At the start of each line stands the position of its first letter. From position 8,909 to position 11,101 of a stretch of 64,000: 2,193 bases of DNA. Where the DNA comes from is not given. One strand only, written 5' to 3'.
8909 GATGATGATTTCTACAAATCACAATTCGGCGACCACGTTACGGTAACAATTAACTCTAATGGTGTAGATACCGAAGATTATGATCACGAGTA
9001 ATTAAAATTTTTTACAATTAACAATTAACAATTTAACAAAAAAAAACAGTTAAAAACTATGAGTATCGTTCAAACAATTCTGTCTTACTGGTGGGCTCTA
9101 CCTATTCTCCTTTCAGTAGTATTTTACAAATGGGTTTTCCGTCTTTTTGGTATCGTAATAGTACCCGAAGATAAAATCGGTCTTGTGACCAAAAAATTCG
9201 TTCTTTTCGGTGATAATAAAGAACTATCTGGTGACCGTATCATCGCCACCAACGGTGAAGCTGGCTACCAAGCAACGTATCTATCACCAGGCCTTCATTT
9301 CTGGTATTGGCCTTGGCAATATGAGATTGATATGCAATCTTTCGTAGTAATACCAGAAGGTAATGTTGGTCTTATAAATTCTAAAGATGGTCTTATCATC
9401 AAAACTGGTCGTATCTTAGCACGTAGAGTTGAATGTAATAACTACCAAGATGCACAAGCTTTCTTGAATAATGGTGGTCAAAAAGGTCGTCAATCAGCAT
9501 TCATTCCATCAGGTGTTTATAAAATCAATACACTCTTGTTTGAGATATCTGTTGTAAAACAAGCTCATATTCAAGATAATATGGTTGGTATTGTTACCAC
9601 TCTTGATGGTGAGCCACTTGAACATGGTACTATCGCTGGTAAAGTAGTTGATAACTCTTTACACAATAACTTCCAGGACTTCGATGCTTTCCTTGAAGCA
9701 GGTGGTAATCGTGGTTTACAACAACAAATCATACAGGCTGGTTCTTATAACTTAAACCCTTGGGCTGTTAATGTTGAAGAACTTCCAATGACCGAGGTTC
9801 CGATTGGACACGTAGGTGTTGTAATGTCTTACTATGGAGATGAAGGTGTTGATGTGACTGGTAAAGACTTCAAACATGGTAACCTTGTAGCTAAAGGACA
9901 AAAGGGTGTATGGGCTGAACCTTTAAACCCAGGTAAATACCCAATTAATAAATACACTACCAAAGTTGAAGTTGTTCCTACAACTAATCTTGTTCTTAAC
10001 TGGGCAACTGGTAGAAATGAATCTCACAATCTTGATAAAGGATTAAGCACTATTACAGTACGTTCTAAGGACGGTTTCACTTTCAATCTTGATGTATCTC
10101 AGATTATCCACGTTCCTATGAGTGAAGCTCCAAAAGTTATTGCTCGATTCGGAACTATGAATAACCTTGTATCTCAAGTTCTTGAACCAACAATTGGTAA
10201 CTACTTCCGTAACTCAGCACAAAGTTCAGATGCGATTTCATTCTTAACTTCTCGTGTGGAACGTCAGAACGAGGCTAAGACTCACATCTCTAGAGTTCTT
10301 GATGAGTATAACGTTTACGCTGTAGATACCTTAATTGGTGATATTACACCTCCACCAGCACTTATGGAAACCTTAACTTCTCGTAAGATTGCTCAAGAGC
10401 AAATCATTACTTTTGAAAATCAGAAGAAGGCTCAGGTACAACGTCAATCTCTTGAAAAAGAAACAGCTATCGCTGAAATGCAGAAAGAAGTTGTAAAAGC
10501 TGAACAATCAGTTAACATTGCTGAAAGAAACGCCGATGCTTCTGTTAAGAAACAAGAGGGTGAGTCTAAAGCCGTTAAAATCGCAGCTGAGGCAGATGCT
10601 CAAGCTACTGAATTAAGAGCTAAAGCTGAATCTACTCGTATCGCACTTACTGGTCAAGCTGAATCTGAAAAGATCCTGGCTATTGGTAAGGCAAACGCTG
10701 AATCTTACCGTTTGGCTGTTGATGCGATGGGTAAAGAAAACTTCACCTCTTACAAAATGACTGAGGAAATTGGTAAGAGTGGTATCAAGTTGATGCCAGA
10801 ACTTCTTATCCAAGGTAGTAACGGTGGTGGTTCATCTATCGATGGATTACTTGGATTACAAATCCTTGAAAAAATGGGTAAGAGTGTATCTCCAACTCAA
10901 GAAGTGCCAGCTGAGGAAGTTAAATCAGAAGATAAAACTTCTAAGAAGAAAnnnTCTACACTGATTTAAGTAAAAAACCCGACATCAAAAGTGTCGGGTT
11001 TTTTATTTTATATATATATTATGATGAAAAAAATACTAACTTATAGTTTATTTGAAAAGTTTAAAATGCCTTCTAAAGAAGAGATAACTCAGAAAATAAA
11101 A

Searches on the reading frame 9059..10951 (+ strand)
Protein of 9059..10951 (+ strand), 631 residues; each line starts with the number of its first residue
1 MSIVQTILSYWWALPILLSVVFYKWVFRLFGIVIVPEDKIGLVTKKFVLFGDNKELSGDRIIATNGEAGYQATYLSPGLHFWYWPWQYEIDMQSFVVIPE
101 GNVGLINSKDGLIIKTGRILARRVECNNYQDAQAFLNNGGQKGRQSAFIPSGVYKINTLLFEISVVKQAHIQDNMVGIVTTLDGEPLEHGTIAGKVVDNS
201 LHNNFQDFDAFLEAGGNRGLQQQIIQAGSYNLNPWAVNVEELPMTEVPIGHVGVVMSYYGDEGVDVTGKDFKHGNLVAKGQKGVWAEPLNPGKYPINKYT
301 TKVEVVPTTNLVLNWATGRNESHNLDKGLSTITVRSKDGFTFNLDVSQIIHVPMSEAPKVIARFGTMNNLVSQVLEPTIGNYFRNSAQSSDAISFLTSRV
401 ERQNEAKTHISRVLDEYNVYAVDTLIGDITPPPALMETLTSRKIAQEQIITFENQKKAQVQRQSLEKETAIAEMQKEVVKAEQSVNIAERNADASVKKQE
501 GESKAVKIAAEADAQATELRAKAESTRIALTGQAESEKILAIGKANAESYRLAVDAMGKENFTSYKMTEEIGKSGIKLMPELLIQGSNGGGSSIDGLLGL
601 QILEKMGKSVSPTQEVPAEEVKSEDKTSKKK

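Call 11: search_protein_families(library=phrogs, proteins=[window:9059-10951:+], max_evalue=0.00001)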
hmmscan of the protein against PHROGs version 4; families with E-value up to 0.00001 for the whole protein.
window:9059-10951:+ (631 aa): 1 family
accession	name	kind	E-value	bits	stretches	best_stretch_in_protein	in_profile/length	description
phrog_200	-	other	1.7e-16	61.3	1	245-525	102-319/379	lipoprotein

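Call 12: search_protein_families(library=pfam, proteins=[window:9059-10951:+], max_evalue=0.00001)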
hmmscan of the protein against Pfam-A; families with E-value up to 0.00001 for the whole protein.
window:9059-10951:+ (631 aa): 1 family
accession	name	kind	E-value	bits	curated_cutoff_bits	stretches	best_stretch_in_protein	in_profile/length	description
PF01145.31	Band_7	-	7.1e-21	75.5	23.6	1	246-460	2-169/176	SPFH domain / Band 7 family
